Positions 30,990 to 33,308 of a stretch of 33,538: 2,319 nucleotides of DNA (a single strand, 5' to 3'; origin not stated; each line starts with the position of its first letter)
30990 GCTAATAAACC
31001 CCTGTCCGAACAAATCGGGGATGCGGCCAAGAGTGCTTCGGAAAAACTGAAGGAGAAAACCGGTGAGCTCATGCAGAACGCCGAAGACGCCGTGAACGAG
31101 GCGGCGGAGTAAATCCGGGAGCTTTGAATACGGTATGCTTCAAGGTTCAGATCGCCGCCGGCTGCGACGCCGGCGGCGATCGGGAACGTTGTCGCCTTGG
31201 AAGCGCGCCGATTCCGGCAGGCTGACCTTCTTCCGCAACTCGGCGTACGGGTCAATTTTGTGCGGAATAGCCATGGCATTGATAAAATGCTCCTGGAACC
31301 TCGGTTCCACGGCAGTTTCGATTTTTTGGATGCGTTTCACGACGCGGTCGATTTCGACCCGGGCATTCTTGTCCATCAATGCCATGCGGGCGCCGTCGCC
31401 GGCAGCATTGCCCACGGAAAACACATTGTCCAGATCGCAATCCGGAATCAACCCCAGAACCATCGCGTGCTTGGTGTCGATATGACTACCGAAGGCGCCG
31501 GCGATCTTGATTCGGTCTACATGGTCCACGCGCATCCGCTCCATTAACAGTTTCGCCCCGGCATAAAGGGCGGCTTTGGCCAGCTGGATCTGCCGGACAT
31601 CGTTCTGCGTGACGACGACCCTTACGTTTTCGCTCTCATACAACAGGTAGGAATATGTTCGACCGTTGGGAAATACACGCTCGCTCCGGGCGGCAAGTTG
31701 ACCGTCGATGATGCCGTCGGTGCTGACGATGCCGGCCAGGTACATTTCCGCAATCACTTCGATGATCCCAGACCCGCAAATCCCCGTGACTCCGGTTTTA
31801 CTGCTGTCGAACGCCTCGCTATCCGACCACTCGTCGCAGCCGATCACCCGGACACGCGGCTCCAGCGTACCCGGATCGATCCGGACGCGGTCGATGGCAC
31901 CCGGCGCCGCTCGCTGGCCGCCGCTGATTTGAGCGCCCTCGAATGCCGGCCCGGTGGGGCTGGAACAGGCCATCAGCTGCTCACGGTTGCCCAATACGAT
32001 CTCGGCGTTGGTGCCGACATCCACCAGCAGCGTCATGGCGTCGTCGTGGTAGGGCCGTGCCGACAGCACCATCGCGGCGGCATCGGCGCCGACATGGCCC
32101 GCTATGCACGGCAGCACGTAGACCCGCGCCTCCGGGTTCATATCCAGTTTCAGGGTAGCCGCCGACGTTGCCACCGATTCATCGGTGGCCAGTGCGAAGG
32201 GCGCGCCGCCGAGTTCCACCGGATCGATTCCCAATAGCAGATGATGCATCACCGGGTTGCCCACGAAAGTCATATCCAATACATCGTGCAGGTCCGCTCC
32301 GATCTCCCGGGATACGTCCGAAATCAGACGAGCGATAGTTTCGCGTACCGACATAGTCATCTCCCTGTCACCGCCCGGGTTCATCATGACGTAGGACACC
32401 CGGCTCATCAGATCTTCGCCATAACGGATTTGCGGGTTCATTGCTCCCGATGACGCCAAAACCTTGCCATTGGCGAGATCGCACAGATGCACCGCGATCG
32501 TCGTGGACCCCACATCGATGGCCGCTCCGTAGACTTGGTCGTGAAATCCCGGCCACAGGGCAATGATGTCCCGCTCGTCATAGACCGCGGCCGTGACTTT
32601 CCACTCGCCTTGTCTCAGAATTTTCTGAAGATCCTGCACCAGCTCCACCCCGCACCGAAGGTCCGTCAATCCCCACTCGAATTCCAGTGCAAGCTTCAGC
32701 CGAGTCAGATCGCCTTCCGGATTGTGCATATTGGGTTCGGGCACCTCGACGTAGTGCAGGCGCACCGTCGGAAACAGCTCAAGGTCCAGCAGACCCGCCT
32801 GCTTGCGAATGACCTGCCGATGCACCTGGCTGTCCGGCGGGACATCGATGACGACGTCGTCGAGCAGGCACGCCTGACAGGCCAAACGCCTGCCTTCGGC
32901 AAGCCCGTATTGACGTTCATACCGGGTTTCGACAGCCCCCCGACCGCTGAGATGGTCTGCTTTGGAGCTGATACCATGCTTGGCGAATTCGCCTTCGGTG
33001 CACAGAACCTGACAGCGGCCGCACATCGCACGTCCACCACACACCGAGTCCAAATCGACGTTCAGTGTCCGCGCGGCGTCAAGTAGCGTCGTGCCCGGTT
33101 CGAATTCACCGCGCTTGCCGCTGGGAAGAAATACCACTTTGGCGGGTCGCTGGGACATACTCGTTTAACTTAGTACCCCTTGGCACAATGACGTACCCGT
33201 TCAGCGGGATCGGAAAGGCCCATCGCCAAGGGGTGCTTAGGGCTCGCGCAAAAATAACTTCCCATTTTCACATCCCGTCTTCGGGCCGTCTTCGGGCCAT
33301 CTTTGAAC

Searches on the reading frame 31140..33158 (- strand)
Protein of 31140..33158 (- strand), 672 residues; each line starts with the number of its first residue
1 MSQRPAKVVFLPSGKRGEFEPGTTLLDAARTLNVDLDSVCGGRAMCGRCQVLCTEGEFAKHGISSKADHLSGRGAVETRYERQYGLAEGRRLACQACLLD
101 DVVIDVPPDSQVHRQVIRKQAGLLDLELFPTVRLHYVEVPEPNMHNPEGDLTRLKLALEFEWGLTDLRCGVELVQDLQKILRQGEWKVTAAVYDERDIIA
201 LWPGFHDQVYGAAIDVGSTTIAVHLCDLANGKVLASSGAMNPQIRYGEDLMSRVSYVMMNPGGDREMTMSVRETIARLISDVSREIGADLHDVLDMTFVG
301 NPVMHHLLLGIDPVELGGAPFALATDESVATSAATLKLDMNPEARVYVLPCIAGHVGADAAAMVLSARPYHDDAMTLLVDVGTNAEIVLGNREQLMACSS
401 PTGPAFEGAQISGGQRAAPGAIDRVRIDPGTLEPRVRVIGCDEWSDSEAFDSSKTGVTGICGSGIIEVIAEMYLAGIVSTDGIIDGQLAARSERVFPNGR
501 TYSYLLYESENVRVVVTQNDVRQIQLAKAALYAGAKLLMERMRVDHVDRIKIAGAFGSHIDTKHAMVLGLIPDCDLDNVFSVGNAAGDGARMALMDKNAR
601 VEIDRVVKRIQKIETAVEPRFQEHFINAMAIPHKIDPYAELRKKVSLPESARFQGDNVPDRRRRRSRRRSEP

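Call 3: search_protein_families(library=pfam, proteins=[window:31140-33158:-])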
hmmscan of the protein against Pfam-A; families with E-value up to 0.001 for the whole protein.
window:31140-33158:- (672 aa): 4 families
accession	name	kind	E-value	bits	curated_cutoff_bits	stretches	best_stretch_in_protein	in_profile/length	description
PF14574.11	RACo_C_ter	-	4.1e-92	308.4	27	1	375-638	2-257/261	C-terminal domain of RACo the ASKHA domain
PF17651.6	Raco_middle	-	2.9e-48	164.1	26.8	1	210-367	1-158/163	RACo middle region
PF17650.6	RACo_linker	-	6.6e-26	90.4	26.2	1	126-208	6-86/86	RACo linker region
PF00111.32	Fer2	-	2.4e-07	31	21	1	17-97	10-75/77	2Fe-2S iron-sulfur cluster binding domain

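Call 10: find_encoding_contigs(protein=window:31140-33158:-, flank=10000, max_places=6)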
Protein window:31140-33158:- (672 aa): 3 contigs read that carry it; 1 place shown.
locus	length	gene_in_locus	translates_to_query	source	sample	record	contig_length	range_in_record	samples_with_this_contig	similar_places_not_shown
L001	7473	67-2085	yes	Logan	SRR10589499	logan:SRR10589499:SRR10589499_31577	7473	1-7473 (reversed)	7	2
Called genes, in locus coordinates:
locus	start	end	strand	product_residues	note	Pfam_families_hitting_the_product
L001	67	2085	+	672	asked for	PF00111:Fer2 (weak), PF17650:RACo_linker, PF17651:Raco_middle, PF14574:RACo_C_ter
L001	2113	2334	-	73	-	-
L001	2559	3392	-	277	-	PF02219:MTHFR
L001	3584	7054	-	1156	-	PF01558:POR, PF20169:DUF6537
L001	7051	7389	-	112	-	PF19802:DUF6285 (faint)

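Call 35: search_protein_families(library=ncbifam, proteins=[window:31140-33158:-], max_evalue=0.00001)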
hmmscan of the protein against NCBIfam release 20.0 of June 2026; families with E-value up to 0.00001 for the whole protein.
window:31140-33158:- (672 aa): 3 families
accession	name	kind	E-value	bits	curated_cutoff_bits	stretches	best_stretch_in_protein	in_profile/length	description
NF040756.1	corr_regen_AcsV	exception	8.9e-123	410.9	800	1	7-633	1-625/632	corrinoid activation/regeneration protein AcsV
TIGR04270.1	Rama_corrin_act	subfamily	8.2e-31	106.9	500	1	210-637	1-422/534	methylamine methyltransferase corrinoid protein reductive activase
TIGR02007.1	fdx_isc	equivalog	2e-08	34.3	132.1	1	9-109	10-102/110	ISC system 2Fe-2S type ferredoxin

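Call 55: find_homologous_proteins(query=window:31140-33158:-, max_evalue=1e-80)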
Query window:31140-33158:- (672 aa): 8000 proteins with E <= 1e-80 among 8000 candidates; the best 120 are listed.
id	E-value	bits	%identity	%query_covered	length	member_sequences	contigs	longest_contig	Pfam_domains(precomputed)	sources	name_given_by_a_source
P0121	0.0e+0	1420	100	93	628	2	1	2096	PF17650.7,PF17651.7,PF14574.12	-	-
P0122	0.0e+0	1313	86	97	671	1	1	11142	PF17650.7,PF00111.33,PF17651.7,PF14574.12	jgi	-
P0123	0.0e+0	1311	86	98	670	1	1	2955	PF17650.7,PF00111.33,PF17651.7,PF14574.12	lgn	-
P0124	0.0e+0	1311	87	97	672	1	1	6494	PF17650.7,PF00111.33,PF17651.7,PF14574.12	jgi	-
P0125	0.0e+0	1309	86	98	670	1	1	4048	PF17650.7,PF00111.33,PF17651.7,PF14574.12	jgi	jgi:uncharacterized 2Fe-2S/4Fe-4S cluster protein (DUF4445 family)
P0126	0.0e+0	1308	86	97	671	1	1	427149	PF17650.7,PF00111.33,PF17651.7,PF14574.12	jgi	-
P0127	0.0e+0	1308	85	98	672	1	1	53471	PF17650.7,PF00111.33,PF17651.7,PF14574.12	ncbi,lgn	ncbi:MAG: ASKHA domain-containing protein [Arenicellales bacterium]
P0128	0.0e+0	1302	86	97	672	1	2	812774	PF17650.7,PF00111.33,PF17651.7,PF14574.12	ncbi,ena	-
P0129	0.0e+0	1287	85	97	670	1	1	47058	PF17650.7,PF00111.33,PF17651.7,PF14574.12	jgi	-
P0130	0.0e+0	1286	84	98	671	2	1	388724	PF17650.7,PF00111.33,PF17651.7,PF14574.12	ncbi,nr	ncbi:MAG: ASKHA domain-containing protein [Gammaproteobacteria bacterium]|nr:ASKHA domain-containing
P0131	0.0e+0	1278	84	98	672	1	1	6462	PF17650.7,PF00111.33,PF17651.7,PF14574.12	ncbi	-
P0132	0.0e+0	1277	84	97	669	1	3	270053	PF17650.7,PF00111.33,PF17651.7,PF14574.12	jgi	-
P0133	0.0e+0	1207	85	91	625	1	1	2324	PF17650.7,PF17651.7,PF14574.12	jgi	-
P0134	0.0e+0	1166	78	96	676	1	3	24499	PF17650.7,PF00111.33,PF17651.7,PF14574.12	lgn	-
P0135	0.0e+0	1052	71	97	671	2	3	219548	PF17650.7,PF17651.7,PF14574.12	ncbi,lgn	-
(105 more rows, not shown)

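Call 56: find_encoding_contigs(protein=P0130, flank=10000, max_places=2)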
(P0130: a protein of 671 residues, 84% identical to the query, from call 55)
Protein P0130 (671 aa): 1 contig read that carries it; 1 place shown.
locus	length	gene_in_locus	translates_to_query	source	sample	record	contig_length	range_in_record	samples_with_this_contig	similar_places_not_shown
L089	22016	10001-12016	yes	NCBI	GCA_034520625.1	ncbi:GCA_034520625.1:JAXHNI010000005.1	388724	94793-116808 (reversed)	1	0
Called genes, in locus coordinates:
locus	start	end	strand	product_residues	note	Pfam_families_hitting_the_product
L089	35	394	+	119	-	PF05239:PRC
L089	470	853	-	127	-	PF20332:DUF6627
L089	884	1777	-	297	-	PF01734:Patatin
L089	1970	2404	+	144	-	PF10604:Polyketide_cyc2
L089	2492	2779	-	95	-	-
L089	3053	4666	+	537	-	PF00732:GMC_oxred_N, PF00890:FAD_binding_2 (faint), PF01266:DAO (faint), PF05834:Lycopene_cycl (faint), PF07992:Pyr_redox_2 (faint), PF13738:Pyr_redox_3 (faint), PF05199:GMC_oxred_C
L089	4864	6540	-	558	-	PF01268:FTHFS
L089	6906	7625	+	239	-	PF02607:B12-binding_2, PF02310:B12-binding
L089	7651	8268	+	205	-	PF07796:DUF1638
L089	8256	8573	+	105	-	PF13769:Virulence_fact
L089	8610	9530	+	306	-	PF00809:Pterin_bind, PF03599:CdhD (weak)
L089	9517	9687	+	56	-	-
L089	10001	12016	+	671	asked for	PF00111:Fer2 (weak), PF17650:RACo_linker, PF17651:Raco_middle, PF14574:RACo_C_ter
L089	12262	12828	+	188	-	PF00106:adh_short, PF13561:adh_short_C2, PF08659:KR (weak)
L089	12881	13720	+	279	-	PF00892:EamA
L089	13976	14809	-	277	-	PF02219:MTHFR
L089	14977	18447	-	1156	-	PF02775:TPP_enzyme_C (faint), PF01558:POR, PF20169:DUF6537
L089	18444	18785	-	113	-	PF19802:DUF6285 (weak)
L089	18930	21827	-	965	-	PF00932:LTD, PF13287:Fn3_assoc, PF13290:CHB_HEX_C_1, PF08757:CotH, PF13287:Fn3_assoc (weak)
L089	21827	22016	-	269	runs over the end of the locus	PF09359:VTC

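Call 57: find_encoding_contigs(protein=P0128, flank=10000, max_places=2)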
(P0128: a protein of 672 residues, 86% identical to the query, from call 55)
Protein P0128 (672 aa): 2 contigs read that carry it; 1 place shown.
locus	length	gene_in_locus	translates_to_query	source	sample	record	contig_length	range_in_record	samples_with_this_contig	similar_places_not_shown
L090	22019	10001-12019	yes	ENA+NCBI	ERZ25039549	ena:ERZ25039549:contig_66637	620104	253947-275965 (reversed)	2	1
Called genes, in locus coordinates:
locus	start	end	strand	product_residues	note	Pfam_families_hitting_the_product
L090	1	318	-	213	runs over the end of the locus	PF12833:HTH_18, PF00165:HTH_AraC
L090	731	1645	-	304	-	PF01734:Patatin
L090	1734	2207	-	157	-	PF00300:His_Phos_1 (weak)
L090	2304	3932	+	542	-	PF00732:GMC_oxred_N, PF01266:DAO (faint), PF13738:Pyr_redox_3 (faint), PF05199:GMC_oxred_C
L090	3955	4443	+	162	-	-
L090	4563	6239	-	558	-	PF01268:FTHFS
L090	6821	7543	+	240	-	PF02607:B12-binding_2, PF02310:B12-binding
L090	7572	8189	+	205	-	PF07796:DUF1638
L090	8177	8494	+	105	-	PF13769:Virulence_fact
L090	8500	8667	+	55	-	-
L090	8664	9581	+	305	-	PF00809:Pterin_bind, PF03599:CdhD (weak)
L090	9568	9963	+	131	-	PF04828:GFA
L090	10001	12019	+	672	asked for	PF00111:Fer2, PF17650:RACo_linker, PF17651:Raco_middle, PF14574:RACo_C_ter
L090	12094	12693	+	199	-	PF00106:adh_short, PF13561:adh_short_C2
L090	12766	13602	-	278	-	PF02219:MTHFR (weak)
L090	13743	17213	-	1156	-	PF01558:POR, PF20169:DUF6537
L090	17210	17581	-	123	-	PF19802:DUF6285 (weak)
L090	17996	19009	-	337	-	PF01636:APH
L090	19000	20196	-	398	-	PF02771:Acyl-CoA_dh_N, PF02770:Acyl-CoA_dh_M, PF00441:Acyl-CoA_dh_1, PF08028:Acyl-CoA_dh_2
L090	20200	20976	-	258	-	PF00106:adh_short, PF01370:Epimerase, PF08659:KR, PF16363:GDP_Man_Dehyd (faint), PF13561:adh_short_C2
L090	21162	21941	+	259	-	PF17645:Amdase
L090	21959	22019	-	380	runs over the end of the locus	-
